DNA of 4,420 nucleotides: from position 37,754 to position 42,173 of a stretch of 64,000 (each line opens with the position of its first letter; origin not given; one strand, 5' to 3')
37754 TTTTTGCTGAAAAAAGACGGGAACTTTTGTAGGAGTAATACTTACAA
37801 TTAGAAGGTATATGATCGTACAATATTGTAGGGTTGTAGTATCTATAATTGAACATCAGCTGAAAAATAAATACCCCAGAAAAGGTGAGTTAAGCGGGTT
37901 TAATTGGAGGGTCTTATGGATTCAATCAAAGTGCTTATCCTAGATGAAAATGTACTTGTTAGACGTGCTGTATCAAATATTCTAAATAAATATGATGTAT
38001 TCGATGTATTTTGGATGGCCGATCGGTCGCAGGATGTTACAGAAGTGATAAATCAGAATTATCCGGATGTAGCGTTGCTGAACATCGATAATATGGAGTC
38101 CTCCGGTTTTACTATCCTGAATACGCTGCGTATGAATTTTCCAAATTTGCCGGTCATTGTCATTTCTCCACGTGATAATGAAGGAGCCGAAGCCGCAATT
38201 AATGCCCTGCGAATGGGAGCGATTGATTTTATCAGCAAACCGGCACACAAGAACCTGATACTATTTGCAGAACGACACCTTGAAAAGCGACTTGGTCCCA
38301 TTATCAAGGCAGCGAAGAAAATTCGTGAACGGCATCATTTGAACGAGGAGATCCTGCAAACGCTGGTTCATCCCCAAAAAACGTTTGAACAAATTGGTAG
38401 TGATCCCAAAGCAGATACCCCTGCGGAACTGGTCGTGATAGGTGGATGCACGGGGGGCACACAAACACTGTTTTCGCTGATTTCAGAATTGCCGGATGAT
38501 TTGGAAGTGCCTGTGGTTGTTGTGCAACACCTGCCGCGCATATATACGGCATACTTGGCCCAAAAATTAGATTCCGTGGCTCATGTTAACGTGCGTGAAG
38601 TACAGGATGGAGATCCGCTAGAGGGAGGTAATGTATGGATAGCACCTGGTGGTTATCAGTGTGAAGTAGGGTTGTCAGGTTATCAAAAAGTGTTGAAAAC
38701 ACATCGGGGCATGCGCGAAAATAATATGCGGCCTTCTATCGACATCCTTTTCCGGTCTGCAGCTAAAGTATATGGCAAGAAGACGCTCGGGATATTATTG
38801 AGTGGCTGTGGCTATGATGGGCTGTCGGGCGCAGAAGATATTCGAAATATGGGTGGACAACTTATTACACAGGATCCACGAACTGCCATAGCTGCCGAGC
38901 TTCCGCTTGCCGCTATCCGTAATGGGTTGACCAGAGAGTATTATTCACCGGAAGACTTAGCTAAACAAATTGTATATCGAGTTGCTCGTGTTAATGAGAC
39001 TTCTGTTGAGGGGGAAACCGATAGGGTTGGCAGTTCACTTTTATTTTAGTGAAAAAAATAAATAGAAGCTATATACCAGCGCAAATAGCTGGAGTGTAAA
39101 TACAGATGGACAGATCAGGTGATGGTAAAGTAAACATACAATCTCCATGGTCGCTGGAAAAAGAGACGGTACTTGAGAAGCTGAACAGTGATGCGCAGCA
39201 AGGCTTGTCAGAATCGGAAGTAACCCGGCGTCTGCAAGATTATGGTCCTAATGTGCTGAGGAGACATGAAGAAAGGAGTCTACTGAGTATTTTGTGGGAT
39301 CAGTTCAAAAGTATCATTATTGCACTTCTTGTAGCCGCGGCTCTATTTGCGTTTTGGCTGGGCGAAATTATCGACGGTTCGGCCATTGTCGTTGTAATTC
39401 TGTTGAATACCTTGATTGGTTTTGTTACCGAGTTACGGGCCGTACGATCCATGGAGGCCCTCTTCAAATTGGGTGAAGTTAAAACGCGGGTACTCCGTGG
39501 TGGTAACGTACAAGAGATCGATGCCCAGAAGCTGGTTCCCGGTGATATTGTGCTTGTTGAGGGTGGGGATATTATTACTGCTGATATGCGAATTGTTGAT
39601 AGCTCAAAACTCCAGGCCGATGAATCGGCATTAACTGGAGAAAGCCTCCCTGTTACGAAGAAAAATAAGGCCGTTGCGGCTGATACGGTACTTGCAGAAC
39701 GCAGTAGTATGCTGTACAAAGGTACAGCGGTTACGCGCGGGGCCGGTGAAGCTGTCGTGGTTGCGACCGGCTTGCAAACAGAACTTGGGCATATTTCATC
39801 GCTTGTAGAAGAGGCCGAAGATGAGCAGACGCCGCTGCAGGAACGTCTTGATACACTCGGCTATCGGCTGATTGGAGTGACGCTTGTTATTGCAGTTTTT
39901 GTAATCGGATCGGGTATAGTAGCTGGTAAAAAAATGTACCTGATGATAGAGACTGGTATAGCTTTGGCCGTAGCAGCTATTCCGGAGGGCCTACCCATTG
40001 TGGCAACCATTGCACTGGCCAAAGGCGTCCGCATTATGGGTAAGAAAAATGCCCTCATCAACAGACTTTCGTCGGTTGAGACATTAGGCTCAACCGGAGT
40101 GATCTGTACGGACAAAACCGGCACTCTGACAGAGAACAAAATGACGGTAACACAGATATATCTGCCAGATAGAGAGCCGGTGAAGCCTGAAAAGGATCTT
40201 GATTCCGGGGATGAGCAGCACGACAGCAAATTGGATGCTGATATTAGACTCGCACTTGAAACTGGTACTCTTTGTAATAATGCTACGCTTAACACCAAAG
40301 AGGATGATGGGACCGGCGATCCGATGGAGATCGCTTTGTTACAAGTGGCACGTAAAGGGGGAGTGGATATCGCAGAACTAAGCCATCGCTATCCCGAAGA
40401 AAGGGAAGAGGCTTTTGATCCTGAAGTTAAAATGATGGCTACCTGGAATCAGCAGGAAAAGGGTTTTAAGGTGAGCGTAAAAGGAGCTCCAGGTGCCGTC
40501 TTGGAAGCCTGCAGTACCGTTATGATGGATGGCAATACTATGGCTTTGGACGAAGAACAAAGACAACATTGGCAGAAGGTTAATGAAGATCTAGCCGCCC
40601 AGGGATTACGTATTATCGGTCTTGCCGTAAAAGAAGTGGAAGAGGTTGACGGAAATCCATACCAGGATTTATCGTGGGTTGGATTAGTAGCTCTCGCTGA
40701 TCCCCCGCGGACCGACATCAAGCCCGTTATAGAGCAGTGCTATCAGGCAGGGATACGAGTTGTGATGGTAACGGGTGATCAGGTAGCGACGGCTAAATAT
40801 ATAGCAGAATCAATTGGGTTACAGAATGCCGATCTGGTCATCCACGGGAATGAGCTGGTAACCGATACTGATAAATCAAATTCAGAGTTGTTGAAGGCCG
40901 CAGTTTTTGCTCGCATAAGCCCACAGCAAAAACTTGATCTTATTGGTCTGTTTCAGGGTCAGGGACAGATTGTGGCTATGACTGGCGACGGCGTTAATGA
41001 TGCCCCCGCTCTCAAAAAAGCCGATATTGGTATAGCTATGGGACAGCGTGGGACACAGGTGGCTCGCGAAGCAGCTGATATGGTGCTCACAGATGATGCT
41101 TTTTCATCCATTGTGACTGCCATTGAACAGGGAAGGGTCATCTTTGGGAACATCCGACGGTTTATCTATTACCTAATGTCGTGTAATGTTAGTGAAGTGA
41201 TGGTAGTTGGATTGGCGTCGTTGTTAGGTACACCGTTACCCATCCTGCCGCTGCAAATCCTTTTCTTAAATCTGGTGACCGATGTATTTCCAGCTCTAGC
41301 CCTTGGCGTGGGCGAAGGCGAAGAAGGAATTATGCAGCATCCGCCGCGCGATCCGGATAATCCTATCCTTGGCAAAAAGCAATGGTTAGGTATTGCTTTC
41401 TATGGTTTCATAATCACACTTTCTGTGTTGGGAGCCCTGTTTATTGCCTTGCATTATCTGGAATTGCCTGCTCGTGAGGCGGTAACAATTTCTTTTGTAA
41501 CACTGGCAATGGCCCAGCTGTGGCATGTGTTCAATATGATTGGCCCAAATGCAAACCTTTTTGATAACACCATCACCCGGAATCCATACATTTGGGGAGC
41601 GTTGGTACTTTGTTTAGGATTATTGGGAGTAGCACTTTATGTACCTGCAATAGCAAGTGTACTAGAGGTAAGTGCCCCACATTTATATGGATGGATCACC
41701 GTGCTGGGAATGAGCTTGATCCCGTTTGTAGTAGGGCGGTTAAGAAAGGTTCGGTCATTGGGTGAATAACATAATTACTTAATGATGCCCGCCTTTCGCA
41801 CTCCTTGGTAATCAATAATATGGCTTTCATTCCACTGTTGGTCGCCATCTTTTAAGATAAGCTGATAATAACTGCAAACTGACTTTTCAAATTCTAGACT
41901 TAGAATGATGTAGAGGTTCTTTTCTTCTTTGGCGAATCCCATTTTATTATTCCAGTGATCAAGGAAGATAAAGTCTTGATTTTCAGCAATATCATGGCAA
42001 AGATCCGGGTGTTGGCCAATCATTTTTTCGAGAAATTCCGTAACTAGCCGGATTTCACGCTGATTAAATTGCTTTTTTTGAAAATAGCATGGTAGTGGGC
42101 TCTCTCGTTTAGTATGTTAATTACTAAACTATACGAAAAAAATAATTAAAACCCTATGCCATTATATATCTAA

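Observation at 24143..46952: A 19-bp 7-5-7 palindrome recurs in seven intergenic regions and outlines a probable O2-responsive regulon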

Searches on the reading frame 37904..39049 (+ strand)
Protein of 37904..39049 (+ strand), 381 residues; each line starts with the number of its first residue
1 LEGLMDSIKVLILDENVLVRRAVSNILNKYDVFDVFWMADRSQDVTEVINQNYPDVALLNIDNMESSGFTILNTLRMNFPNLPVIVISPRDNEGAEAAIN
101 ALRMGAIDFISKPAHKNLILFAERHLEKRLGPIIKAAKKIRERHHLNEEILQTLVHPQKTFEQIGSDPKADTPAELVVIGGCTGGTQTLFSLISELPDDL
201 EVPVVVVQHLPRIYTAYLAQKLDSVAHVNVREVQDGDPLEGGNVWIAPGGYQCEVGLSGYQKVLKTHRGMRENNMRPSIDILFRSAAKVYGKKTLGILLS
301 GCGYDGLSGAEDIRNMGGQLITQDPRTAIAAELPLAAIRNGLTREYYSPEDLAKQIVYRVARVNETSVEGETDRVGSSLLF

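Call 8: search_protein_families(library=pfam, proteins=[window:37904-39049:+])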
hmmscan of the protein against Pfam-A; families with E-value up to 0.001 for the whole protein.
window:37904-39049:+ (381 aa): 2 families
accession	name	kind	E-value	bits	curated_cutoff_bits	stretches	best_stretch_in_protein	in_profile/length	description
PF01339.22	CheB_methylest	-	1.7e-49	168.3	24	1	177-356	1-174/174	CheB methylesterase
PF00072.30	Response_reg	-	5.8e-16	59.1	30.2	1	10-119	1-106/111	Response regulator receiver domain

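Call 90: search_protein_families(library=ncbifam, proteins=[window:37904-39049:+], max_evalue=0.00001)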
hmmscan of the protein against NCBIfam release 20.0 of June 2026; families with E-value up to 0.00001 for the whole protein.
window:37904-39049:+ (381 aa): 40 families (the best 25 are shown)
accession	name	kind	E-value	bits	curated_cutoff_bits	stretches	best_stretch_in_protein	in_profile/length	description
NF001965.0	PRK00742.1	subfamily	1.8e-77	260.9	293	1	6-361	2-354/357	chemotaxis-specific protein-glutamate methyltransferase CheB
NF009206.0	PRK12555.1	subfamily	9.6e-62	208.9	342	1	8-362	1-338/340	chemotaxis-specific protein-glutamate methyltransferase CheB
NF051870.1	NAssimRespRegNtrX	equivalog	1e-15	57.6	600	1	9-160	3-151/452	nitrogen assimilation response regulator NtrX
NF011896.0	PRK15369.1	equivalog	9.9e-11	41.6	242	1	6-124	2-118/211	two component system response regulator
NF047793.1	ResRegPgtA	equivalog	1.1e-10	40.9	650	1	6-205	4-195/414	two-component system response regulator PgtA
NF045505.1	RR_RssB_Pseudo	equivalog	1.7e-10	40.5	700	1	7-120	5-114/394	two-component system response regulator RssB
TIGR01818.1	ntrC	equivalog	2.1e-10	40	558.6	1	10-139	1-127/463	nitrogen regulation protein NR(I)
TIGR03787.1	marine_sort_RR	equivalog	2.9e-10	40.1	335.7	1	10-143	3-127/227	proteobacterial dedicated sortase system response regulator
NF052445.1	RespRegMctR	equivalog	7.8e-10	38.5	300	1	8-120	2-112/205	two-component system response regulator MctR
NF008469.0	PRK11361.1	equivalog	4.8e-09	35.4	714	1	8-127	5-121/461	acetoacetate metabolism transcriptional regulator AtoC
NF008296.0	PRK11083.1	equivalog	3.6e-08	33.1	273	1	8-141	4-132/228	two-component system response regulator CreB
NF010684.1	PRK14084.1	equivalog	4e-08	33.3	375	1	9-130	2-119/254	response regulator transcription factor LytR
NF007969.0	PRK10693.1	equivalog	4.5e-08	32.5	329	1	7-149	7-142/337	two-component system response regulator RssB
NF041946.1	LuxO_transreg_Vib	equivalog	5.2e-08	32.1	800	1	41-117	28-102/463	quorum-sensing sigma-54 dependent transcriptional regulator LuxO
NF033117.2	vanR_ACDEGLN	exception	5.4e-08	32.7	350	1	11-115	2-101/226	VanR-ABDEGLN family response regulator transcription factor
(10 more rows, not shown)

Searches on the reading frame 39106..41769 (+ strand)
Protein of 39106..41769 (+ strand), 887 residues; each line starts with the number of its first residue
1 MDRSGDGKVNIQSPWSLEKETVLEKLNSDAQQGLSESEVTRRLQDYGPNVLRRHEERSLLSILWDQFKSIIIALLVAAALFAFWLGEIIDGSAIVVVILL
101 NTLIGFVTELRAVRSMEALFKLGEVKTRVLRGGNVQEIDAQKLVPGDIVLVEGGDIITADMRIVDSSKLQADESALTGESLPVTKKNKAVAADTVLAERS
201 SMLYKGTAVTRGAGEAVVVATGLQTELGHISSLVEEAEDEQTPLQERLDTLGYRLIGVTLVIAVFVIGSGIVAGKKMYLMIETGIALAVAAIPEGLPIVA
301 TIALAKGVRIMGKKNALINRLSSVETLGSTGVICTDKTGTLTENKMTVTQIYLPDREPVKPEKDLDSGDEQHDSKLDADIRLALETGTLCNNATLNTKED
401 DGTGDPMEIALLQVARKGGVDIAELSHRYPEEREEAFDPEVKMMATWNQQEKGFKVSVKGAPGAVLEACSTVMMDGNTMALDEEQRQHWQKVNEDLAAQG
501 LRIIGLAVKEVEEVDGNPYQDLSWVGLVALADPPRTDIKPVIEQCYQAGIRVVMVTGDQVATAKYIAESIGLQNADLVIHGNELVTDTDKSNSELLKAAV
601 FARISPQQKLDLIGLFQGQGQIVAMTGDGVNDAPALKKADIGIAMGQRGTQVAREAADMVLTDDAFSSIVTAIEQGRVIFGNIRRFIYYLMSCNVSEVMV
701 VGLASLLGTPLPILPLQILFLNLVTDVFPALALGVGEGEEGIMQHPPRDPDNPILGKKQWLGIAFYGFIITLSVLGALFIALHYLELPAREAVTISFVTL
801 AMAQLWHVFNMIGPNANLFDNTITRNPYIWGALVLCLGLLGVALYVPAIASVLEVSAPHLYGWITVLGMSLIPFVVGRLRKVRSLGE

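Call 8: search_protein_families(library=pfam, proteins=[window:39106-41769:+])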
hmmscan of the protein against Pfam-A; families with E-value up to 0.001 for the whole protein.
window:39106-41769:+ (887 aa): 6 families
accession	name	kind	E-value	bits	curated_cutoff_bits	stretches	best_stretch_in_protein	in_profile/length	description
PF00122.25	E1-E2_ATPase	-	1.1e-52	178.6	28.1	1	124-314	4-181/181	E1-E2 ATPase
PF00689.26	Cation_ATPase_C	-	6.4e-45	153.5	27.3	1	710-882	1-174/175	Cation transporting ATPase, C-terminus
PF00690.31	Cation_ATPase_N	-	7.9e-20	70.7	20.4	1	15-80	2-67/69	Cation transporter/ATPase, N-terminus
PF13246.12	Cation_ATPase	-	3.4e-16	59.5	21.7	1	388-472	1-91/91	Cation transport ATPase (P-type)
PF00702.32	Hydrolase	-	4.4e-16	60.3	26.4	1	332-640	3-191/191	haloacid dehalogenase-like hydrolase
PF08282.18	Hydrolase_3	-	7.9e-07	29.5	20.9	1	623-673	206-255/255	haloacid dehalogenase-like hydrolase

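Call 90: search_protein_families(library=ncbifam, proteins=[window:39106-41769:+], max_evalue=0.00001)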
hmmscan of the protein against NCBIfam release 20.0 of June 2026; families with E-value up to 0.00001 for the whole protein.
window:39106-41769:+ (887 aa): 22 families
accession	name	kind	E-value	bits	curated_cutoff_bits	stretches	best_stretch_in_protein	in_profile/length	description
TIGR01522.1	ATPase-IIA2_Ca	equivalog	2.3e-197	657.6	798.3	1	18-881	8-847/854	calcium-transporting P-type ATPase, PMR1-type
TIGR01116.1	ATPase-IIA1_Ca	equivalog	3.9e-175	584.2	703.4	1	64-873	2-787/799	calcium-translocating P-type ATPase, SERCA-type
TIGR01523.1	ATPase-IID_K-Na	equivalog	3.4e-140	468.5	645.05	3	371-781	422-857/997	potassium/sodium efflux P-type ATPase, fungal-type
TIGR01517.1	ATPase-IIB_Ca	equivalog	1.2e-137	460.4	507.05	1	18-880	40-876/882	calcium-translocating P-type ATPase, PMCA-type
TIGR01106.1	ATPase-IIC_X-K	subfamily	6.7e-132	441.3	946.1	2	16-573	19-608/997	Na,H/K antiporter P-type ATPase subunit alpha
TIGR01647.1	ATPase-IIIA_H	equivalog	1e-126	424.1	615.5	1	33-733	1-644/755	plasma-membrane proton-efflux P-type ATPase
TIGR01524.1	ATPase-IIIB_Mg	equivalog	5.7e-114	381.8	610.75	2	16-349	17-355/867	magnesium-translocating P-type ATPase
NF011702.0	PRK15122.1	subfamily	1e-93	314.9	975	2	16-349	33-392/907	magnesium-translocating P-type ATPase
TIGR01494.1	ATPase_P-type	subfamily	6e-92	308.6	62.3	3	94-356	2-237/478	HAD-IC family P-type ATPase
TIGR01525.1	ATPase-IB_hvy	subfamily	9.8e-73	245.9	346.25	3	74-356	4-274/560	heavy metal translocating P-type ATPase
TIGR01657.1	P-ATPase-V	hypoth_equivalog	2.8e-68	230.4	618.25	2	28-590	134-716/1055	ATP13A2 family polyamine export P-type ATPase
TIGR01512.1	ATPase-IB2_Cd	subfamily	7e-58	196.5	313.5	2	73-351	3-255/494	cadmium family heavy metal-translocating P-type ATPase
TIGR01511.1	ATPase-IB1_Cu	subfamily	8.3e-51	173.5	397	3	92-354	47-285/542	copper-translocating P-type ATPase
NF008262.1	PRK11033.1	equivalog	1.9e-47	162.2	1005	2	71-352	178-447/731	zinc/cadmium/mercury/lead-transporting ATPase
NF033775.1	P_type_ZntA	exception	3.6e-40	138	1240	2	71-352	183-452/732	Zn(II)/Cd(II)/Pb(II) translocating P-type ATPase ZntA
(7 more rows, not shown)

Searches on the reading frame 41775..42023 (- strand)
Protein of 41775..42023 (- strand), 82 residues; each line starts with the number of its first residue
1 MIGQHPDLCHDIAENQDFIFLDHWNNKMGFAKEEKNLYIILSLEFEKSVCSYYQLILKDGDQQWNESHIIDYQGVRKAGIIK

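Call 79: search_protein_families(library=pfam, proteins=[window:41775-42023:-], max_evalue=0.01)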
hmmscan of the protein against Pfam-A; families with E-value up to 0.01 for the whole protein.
window:41775-42023:- (82 aa): 0 families
